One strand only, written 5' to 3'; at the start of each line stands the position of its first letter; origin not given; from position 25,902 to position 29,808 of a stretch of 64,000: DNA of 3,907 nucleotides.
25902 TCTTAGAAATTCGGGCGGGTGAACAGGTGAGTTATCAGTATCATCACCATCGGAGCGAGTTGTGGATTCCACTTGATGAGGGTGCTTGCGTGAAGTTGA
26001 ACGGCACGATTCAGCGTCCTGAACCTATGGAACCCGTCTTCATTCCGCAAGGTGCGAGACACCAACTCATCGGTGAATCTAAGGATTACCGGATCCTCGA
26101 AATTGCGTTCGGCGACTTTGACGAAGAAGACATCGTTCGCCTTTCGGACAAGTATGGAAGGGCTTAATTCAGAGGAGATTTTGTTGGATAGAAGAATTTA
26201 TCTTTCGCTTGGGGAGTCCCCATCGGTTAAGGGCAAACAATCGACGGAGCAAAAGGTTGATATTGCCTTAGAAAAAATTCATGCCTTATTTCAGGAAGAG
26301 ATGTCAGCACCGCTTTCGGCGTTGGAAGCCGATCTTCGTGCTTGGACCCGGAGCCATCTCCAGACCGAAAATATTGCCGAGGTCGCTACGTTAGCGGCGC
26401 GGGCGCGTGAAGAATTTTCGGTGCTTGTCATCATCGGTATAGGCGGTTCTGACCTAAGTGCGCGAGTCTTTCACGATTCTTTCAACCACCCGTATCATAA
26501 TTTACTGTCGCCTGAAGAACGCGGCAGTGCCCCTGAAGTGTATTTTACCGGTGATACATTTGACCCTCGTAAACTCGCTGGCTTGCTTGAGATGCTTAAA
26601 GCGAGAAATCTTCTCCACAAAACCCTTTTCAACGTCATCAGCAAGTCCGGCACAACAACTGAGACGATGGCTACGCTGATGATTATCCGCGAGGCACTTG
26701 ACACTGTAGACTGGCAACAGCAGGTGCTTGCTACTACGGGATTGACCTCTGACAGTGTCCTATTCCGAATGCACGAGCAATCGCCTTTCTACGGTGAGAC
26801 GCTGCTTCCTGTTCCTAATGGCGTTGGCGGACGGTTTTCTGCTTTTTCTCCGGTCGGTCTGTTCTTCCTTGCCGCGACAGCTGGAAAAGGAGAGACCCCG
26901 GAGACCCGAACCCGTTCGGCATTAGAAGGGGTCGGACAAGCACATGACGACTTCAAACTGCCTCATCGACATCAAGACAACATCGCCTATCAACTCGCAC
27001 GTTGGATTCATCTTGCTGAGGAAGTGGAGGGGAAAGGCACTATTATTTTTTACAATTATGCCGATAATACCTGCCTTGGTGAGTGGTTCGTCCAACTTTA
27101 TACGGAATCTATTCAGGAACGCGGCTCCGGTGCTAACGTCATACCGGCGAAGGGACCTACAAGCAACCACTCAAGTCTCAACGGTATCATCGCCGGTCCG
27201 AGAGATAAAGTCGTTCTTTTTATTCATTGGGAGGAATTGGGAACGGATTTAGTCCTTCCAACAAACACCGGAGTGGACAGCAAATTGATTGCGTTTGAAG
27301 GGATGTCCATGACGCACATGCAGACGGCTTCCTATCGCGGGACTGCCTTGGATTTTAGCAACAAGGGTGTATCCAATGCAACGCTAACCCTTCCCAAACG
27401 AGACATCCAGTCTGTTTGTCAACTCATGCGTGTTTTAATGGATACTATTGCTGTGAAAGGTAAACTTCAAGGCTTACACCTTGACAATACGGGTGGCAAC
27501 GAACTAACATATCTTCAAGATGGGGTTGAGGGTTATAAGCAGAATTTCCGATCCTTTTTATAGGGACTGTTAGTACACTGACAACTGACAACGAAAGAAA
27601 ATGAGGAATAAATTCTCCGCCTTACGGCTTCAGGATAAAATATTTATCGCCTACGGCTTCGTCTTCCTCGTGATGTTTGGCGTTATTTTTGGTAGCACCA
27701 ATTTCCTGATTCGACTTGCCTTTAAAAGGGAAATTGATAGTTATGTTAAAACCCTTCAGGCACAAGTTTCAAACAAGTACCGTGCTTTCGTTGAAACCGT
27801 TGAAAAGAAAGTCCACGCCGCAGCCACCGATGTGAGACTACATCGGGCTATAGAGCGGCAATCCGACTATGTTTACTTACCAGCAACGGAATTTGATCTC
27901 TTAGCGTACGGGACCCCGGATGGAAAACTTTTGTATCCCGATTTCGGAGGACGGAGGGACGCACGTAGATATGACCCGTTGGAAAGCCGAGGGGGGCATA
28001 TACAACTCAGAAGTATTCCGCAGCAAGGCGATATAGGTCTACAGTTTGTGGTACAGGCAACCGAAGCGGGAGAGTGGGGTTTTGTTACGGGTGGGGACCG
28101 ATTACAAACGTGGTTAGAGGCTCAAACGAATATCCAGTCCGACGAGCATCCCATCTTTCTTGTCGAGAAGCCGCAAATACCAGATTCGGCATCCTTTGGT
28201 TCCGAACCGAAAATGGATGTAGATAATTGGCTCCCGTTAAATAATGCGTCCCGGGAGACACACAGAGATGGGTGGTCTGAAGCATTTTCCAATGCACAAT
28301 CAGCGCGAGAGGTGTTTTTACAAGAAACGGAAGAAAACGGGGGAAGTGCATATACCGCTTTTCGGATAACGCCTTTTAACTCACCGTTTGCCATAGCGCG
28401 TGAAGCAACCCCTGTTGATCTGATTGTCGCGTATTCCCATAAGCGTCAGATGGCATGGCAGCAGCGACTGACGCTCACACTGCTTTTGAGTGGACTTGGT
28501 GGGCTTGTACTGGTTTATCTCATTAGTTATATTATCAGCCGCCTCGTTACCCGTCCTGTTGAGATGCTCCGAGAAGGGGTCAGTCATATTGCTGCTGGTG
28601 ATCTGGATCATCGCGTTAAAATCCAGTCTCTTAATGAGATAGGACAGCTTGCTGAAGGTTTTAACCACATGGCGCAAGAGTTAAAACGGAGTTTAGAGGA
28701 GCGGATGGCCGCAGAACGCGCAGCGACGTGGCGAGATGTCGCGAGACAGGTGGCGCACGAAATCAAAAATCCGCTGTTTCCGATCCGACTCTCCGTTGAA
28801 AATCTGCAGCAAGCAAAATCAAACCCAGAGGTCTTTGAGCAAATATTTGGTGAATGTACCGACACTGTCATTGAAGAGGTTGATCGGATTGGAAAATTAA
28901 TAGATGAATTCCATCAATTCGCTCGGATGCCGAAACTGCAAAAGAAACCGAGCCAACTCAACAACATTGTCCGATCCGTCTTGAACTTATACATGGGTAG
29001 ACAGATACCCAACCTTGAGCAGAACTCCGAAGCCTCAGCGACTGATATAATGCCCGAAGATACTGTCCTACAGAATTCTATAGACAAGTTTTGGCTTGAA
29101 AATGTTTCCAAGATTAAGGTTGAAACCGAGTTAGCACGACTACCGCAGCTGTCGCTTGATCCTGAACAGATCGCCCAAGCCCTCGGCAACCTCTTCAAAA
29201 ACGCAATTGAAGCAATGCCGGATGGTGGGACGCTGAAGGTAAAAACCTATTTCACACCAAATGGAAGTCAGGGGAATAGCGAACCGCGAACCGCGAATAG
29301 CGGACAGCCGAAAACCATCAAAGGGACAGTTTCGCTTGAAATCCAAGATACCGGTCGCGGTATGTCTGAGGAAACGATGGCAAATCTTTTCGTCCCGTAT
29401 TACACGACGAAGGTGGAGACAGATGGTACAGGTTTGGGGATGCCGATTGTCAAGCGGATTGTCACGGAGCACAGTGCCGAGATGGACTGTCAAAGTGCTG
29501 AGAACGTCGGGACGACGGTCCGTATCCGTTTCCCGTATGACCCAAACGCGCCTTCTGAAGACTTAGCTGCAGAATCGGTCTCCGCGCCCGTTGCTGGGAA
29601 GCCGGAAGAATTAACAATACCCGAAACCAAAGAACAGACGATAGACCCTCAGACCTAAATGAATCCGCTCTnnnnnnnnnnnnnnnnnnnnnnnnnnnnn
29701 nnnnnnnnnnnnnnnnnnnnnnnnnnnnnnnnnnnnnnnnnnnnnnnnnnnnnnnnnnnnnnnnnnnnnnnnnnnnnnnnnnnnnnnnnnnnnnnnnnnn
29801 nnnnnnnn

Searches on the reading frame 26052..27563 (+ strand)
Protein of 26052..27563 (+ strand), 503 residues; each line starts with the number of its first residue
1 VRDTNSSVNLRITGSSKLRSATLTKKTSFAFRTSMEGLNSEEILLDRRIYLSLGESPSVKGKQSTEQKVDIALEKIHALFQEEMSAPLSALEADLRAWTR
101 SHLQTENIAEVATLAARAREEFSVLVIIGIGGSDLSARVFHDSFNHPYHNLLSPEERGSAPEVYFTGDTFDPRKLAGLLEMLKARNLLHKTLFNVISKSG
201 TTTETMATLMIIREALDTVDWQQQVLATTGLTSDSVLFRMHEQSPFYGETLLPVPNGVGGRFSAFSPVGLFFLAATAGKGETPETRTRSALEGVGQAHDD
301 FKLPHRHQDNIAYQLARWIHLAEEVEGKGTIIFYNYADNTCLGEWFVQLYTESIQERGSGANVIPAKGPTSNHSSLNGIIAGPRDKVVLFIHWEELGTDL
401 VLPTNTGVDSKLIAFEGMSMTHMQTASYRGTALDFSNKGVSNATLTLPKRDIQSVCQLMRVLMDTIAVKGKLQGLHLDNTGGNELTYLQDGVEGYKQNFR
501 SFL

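Call 103: search_protein_families(library=pfam, proteins=[window:26052-27563:+], max_evalue=0.00001)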
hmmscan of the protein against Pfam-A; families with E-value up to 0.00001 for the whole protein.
window:26052-27563:+ (503 aa): 1 family
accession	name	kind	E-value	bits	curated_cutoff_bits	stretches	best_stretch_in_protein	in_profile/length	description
PF00342.24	PGI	-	5.1e-08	32.4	22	1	120-271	94-229/486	Phosphoglucose isomerase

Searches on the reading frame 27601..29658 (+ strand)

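Call 103: search_protein_families(library=pfam, proteins=[window:27601-29658:+], max_evalue=0.00001)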
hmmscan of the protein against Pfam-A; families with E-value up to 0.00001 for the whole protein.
window:27601-29658:+ (685 aa): 3 families
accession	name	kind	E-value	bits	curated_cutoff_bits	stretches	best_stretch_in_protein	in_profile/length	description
PF02518.31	HATPase_c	-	1.6e-20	74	26.4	1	520-647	2-110/111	Histidine kinase-, DNA gyrase B-, and HSP90-like ATPase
PF00672.30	HAMP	-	3.1e-15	56.7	25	1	312-362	2-52/53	HAMP domain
PF00512.31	HisKA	-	3.3e-10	40.3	26.9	1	378-443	3-63/66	His Kinase A (phospho-acceptor) domain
